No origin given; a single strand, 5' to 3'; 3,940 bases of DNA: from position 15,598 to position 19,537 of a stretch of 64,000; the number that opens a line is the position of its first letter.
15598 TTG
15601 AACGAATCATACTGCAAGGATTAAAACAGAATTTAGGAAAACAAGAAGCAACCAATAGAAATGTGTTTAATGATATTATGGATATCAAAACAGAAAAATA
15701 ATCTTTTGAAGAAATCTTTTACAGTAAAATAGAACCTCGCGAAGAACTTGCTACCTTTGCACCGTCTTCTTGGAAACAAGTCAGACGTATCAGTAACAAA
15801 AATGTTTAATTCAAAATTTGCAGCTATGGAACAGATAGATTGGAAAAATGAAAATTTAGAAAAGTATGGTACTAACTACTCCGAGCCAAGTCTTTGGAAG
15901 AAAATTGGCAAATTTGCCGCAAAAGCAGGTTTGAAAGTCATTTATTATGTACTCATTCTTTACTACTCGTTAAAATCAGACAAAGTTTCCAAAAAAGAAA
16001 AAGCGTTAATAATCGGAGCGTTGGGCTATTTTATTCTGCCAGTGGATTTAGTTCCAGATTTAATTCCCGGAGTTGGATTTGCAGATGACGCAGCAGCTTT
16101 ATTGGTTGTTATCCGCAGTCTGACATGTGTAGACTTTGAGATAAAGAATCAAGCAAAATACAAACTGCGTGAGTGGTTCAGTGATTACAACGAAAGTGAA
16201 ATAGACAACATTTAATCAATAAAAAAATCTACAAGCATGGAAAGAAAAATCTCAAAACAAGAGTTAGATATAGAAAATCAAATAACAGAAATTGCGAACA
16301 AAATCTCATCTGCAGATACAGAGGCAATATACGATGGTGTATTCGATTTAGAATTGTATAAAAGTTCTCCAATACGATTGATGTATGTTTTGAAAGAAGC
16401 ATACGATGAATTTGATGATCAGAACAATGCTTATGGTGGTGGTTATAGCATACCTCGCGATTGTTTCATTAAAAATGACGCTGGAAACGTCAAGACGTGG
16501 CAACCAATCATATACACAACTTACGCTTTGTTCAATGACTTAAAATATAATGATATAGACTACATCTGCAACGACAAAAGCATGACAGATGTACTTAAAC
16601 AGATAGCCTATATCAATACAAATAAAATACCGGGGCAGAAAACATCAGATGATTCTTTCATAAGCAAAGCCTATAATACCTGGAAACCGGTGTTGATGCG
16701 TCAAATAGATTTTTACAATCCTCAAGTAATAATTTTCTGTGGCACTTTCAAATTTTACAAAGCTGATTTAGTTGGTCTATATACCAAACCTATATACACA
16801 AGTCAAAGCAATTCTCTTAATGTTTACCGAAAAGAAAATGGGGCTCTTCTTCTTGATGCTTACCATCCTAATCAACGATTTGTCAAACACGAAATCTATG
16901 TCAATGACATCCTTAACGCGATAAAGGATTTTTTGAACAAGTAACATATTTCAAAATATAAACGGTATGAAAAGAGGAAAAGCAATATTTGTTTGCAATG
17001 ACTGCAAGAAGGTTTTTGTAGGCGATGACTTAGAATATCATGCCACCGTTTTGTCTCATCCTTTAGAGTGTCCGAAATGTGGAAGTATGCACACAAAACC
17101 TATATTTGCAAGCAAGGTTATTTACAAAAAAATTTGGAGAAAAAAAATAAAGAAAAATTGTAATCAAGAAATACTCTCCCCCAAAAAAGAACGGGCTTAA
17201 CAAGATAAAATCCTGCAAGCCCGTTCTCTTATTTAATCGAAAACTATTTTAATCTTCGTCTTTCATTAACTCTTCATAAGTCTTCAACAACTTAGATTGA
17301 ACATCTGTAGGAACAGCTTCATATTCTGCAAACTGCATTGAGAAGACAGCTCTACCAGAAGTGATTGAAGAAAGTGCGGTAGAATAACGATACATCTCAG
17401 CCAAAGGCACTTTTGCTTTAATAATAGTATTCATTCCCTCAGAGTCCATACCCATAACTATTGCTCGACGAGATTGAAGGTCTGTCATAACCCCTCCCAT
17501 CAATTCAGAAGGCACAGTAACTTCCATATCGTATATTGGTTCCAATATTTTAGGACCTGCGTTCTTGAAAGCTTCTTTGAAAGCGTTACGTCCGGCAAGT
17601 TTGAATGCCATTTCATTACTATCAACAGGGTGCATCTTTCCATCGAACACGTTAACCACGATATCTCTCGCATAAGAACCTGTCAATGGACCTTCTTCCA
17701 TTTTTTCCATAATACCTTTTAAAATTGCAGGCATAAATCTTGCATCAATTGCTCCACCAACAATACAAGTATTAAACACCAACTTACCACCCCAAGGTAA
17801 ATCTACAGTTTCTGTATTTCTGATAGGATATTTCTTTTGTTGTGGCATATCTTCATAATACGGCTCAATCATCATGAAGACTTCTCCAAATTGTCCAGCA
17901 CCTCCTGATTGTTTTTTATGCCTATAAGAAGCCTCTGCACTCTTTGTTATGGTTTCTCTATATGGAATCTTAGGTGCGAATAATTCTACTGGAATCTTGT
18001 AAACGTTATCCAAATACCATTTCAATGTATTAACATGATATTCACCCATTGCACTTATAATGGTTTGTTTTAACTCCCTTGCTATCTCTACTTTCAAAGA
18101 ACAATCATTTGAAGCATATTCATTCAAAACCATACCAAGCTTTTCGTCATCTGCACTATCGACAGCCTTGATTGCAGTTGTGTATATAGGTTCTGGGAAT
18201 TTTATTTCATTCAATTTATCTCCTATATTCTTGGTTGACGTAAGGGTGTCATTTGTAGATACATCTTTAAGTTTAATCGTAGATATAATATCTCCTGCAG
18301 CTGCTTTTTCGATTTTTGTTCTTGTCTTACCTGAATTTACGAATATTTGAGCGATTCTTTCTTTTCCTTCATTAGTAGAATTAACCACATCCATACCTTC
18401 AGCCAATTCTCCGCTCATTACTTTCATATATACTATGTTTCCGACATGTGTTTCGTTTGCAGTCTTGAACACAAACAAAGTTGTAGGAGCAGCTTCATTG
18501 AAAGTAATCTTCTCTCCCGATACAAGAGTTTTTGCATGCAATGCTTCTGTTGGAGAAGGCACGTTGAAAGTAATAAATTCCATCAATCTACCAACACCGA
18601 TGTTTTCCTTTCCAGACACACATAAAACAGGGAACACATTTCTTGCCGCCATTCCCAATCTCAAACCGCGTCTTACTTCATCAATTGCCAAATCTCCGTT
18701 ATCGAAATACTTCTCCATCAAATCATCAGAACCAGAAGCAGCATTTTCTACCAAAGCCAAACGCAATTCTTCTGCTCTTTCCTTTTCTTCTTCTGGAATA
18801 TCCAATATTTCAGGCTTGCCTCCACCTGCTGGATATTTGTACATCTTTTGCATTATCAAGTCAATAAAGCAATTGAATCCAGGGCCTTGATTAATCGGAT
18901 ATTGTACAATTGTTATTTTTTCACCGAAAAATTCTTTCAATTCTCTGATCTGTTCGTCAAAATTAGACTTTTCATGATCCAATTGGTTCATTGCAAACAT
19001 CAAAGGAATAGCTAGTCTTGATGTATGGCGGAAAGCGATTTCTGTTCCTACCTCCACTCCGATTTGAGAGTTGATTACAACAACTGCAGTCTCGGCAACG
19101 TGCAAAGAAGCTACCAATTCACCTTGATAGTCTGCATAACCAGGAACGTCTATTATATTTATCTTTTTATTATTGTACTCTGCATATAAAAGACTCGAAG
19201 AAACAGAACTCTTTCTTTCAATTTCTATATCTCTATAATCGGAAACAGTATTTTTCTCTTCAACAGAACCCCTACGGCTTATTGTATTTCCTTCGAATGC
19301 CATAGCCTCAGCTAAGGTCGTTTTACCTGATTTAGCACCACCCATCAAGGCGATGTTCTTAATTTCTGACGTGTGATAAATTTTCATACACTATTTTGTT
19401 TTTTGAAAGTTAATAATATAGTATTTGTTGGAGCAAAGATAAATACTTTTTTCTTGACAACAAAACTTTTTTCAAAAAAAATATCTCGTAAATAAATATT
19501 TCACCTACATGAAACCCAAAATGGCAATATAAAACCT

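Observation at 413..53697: Dispersed family of ~21-bp AT-rich tandem repeats (cores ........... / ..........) at 11 loci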

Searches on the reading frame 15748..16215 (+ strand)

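Call 59: search_protein_families(library=pfam, proteins=[window:15748-16215:+], max_evalue=0.00001)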
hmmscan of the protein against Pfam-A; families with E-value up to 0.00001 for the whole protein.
window:15748-16215:+ (155 aa): 1 family
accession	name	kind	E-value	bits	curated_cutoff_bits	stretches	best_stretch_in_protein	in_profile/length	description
PF06803.17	DUF1232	-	4.3e-14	52.4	23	1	85-119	2-36/37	Protein of unknown function (DUF1232)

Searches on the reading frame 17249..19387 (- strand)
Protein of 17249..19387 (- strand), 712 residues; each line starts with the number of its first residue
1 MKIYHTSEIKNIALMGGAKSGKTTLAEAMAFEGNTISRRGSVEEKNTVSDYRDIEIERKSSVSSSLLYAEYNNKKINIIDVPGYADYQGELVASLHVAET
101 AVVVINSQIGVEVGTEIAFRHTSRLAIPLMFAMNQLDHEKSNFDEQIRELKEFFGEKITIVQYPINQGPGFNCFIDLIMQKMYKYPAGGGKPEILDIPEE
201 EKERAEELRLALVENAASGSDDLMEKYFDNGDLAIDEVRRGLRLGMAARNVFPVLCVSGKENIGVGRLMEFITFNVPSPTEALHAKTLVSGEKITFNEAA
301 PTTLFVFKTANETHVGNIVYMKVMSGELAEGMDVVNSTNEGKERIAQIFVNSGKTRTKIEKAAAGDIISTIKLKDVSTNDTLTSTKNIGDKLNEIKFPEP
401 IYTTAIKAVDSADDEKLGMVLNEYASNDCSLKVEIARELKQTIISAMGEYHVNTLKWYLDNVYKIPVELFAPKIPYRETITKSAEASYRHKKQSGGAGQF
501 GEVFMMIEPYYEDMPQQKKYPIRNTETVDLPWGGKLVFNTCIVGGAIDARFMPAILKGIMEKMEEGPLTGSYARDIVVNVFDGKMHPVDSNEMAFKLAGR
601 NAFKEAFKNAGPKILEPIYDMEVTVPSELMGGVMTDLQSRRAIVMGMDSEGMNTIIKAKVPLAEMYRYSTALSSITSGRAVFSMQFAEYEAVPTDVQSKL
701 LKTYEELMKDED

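Call 59: search_protein_families(library=pfam, proteins=[window:17249-19387:-], max_evalue=0.00001)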
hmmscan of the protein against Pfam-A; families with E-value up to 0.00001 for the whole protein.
window:17249-19387:- (712 aa): 6 families
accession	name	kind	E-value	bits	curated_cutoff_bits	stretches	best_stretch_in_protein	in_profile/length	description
PF00009.33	GTP_EFTU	-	1.8e-34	119.4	26.5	1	8-277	2-187/188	Elongation factor Tu GTP binding domain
PF03764.24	EFG_IV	-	2.8e-31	108.3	24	2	531-610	41-120/121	Elongation factor G, domain IV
PF00679.30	EFG_C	-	1.3e-28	99.3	27.9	1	614-699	2-88/89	Elongation factor G C-terminus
PF14492.12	EFG_III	-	6.9e-16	58.5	27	1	397-469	1-73/75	Elongation Factor G, domain III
PF22042.2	EF-G_D2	-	1.4e-13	51.2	27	1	303-384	3-83/84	Elongation factor G domain 2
PF03144.31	GTP_EFTU_D2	-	7e-11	42.8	30.3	1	316-383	1-73/73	Elongation factor Tu domain 2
